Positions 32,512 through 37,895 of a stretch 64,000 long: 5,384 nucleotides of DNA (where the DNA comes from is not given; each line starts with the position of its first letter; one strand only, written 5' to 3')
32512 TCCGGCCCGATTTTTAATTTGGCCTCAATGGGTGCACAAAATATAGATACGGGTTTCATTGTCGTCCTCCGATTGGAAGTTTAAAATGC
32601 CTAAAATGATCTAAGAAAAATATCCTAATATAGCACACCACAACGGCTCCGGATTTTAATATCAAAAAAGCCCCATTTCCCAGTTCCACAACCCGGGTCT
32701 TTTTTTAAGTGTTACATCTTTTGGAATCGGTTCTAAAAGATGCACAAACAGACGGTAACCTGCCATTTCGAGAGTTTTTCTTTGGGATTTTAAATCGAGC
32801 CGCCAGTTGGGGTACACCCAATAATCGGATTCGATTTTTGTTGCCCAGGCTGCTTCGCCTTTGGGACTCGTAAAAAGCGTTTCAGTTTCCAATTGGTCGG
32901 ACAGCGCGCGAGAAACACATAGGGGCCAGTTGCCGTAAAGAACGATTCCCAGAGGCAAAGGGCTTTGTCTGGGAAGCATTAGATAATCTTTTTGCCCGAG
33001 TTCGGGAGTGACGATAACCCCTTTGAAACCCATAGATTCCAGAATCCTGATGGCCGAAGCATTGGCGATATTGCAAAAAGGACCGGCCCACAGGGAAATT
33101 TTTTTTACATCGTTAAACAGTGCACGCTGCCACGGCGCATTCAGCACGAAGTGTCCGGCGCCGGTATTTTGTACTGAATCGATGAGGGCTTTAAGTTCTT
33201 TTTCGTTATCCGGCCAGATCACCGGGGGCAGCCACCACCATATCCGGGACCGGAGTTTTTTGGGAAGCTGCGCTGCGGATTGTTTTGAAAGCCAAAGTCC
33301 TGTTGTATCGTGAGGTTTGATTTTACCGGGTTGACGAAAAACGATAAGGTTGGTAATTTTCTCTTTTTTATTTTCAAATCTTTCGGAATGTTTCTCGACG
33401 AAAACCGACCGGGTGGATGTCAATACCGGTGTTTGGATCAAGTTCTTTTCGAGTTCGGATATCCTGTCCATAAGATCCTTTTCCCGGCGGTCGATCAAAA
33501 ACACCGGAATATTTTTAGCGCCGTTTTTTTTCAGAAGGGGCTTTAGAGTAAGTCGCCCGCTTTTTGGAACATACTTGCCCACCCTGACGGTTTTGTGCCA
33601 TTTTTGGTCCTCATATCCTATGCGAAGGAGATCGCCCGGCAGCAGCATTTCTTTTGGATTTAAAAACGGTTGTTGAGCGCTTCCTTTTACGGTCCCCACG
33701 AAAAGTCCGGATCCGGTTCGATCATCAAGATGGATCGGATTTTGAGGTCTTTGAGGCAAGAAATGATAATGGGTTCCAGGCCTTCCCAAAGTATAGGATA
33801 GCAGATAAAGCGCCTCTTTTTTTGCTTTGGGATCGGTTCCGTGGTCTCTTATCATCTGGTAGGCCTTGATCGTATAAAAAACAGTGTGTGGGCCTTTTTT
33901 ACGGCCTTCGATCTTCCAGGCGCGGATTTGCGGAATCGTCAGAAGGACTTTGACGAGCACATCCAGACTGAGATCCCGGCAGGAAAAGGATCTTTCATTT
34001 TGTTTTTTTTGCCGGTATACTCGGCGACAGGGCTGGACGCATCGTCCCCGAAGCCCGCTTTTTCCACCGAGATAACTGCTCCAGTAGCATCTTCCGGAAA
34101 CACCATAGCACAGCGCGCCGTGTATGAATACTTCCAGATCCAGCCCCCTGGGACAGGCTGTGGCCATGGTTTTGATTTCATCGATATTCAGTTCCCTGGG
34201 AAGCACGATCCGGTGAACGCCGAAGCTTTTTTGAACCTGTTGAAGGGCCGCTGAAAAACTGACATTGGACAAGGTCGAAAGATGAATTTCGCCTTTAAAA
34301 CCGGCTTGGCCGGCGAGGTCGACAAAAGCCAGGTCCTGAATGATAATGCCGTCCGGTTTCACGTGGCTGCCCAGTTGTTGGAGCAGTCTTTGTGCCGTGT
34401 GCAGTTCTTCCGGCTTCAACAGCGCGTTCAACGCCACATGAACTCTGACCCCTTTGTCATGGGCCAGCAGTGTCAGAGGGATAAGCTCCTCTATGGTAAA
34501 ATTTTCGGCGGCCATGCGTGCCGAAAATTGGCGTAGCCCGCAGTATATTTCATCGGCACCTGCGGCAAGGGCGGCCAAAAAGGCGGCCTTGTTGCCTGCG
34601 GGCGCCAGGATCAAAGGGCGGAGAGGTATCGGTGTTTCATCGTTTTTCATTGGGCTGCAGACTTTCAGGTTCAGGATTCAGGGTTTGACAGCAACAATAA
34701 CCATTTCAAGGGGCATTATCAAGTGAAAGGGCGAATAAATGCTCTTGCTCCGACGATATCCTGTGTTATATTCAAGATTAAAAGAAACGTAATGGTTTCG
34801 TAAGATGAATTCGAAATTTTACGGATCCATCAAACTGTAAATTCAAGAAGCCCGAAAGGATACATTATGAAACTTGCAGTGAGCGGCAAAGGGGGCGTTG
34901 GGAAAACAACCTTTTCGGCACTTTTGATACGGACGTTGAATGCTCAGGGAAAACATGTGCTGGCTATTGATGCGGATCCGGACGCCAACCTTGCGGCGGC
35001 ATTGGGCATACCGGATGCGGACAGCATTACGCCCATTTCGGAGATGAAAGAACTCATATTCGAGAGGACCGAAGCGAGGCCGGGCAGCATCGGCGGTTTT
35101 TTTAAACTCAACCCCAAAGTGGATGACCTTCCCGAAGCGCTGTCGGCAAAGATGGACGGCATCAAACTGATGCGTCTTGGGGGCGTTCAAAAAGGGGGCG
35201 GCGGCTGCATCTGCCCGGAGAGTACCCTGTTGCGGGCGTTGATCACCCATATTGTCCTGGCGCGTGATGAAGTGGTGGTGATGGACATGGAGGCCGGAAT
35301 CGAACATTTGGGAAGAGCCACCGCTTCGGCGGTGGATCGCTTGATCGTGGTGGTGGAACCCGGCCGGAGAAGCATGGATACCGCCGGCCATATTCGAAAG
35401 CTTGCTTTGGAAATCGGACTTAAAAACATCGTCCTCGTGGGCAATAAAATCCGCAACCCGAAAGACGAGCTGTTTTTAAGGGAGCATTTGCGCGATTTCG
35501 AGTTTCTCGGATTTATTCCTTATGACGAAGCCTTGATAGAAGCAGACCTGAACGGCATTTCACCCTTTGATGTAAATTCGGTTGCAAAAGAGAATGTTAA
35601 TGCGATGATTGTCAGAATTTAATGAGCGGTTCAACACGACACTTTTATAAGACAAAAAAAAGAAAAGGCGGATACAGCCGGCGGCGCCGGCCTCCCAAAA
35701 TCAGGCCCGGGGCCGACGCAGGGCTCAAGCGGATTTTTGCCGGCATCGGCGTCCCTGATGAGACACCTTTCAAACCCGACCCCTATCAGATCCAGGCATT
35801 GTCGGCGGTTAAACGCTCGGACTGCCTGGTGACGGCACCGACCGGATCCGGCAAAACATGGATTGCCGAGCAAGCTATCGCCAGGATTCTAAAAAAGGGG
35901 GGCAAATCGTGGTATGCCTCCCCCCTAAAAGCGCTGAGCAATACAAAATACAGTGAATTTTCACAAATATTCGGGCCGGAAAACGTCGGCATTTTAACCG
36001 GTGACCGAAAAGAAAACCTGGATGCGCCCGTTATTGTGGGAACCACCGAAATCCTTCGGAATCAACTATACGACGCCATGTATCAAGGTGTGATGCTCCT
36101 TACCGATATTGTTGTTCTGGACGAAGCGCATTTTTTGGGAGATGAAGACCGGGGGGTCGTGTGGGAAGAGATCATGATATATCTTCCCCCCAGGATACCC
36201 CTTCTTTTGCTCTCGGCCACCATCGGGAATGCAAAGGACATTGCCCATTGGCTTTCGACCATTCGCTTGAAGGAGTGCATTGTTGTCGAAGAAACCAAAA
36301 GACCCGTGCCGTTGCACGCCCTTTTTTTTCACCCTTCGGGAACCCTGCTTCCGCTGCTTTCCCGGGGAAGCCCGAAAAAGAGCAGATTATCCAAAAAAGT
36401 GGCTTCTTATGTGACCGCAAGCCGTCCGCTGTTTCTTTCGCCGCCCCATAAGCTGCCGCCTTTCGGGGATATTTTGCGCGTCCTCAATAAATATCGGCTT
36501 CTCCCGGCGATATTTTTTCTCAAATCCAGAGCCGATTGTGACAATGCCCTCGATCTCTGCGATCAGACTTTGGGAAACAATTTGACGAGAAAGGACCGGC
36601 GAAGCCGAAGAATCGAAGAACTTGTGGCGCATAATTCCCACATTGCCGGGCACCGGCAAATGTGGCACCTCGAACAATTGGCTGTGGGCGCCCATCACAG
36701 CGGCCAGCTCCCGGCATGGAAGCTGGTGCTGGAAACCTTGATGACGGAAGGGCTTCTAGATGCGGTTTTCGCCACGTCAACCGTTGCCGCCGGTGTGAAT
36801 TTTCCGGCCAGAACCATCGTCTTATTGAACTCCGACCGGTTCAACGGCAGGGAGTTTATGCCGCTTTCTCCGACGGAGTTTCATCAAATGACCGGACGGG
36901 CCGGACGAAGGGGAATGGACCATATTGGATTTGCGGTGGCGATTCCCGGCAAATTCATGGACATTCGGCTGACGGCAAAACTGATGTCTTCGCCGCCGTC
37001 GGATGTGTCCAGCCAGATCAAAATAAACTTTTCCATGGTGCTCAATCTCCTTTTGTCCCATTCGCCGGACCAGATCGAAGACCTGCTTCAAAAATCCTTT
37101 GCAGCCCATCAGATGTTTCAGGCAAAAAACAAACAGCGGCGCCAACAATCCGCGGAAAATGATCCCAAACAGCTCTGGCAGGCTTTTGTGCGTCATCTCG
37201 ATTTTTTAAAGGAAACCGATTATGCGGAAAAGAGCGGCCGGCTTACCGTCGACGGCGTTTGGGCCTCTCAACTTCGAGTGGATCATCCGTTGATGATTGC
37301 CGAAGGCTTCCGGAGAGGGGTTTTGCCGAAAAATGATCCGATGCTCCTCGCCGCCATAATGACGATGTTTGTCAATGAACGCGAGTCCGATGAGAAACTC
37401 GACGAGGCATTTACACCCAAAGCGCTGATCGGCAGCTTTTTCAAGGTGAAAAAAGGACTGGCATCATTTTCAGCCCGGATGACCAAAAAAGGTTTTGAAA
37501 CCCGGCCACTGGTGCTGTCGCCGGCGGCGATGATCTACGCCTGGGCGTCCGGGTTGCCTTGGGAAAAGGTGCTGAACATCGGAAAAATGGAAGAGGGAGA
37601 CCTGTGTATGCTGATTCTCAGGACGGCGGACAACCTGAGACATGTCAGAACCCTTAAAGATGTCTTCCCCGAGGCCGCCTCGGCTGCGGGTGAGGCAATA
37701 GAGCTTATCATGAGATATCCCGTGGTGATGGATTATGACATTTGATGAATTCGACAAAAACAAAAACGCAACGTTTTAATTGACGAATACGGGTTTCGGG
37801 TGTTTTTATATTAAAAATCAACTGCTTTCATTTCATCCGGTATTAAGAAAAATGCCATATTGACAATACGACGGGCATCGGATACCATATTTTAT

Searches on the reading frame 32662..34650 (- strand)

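Call 23: search_protein_families(library=pfam, max_evalue=0.00001, proteins=[window:32662-34650:-])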
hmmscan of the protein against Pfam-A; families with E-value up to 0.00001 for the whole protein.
window:32662-34650:- (662 aa): 1 family
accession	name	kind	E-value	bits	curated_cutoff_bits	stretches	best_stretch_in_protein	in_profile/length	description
PF01136.24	Peptidase_U32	-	2.8e-54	184.3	22.4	1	84-297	2-227/233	Peptidase family U32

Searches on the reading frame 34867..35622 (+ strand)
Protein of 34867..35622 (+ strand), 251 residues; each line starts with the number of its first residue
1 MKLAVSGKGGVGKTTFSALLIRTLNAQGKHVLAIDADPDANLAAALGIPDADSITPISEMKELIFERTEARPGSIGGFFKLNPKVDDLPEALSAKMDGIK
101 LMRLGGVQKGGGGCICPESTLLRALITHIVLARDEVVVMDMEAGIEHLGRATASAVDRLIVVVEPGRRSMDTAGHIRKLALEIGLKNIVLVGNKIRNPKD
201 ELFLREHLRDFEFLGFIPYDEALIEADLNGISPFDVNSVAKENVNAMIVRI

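Call 7: search_protein_families(library=pfam, max_evalue=0.00001, proteins=[window:34867-35622:+])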
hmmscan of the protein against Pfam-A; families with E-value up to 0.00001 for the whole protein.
window:34867-35622:+ (251 aa): 5 families
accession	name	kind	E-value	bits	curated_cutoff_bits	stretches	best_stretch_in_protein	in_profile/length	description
PF01656.29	CbiA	-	3.3e-21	76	25.4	1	4-231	3-123/125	CobQ/CobB/MinD/ParA nucleotide binding domain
PF13614.12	AAA_31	-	2.6e-11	44.2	27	1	7-55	9-57/177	AAA domain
PF02374.21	ArsA_ATPase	-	3.6e-08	33.4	24.3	1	4-48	5-49/305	Anion-transporting ATPase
PF00142.24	Fer4_NifH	-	1.1e-06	28.7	25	1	1-42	1-42/271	4Fe-4S iron sulfur cluster binding proteins, NifH/frxC family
PF10609.15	ParA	-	1.4e-06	28.4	27.1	1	4-37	8-41/246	NUBPL iron-transfer P-loop NTPase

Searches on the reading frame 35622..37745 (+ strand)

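Call 7: search_protein_families(library=pfam, max_evalue=0.00001, proteins=[window:35622-37745:+])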
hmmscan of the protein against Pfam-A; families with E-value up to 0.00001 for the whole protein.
window:35622-37745:+ (707 aa): 4 families
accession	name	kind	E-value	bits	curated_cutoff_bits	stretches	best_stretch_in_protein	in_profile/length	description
PF08148.17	DSHCT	-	1.3e-25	90.6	22.7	1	539-701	2-170/172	DSHCT (NUC185) domain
PF00270.35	DEAD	-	4.2e-23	82.3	26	1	54-206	2-166/167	DEAD/DEAH box helicase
PF04851.21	ResIII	-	4e-14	53.3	22.5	1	50-201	2-162/164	Type III restriction enzyme, res subunit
PF22527.2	DEXQc_Suv3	-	6.4e-09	36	27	1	62-186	10-119/154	DEXQ-box helicase domain of Suv3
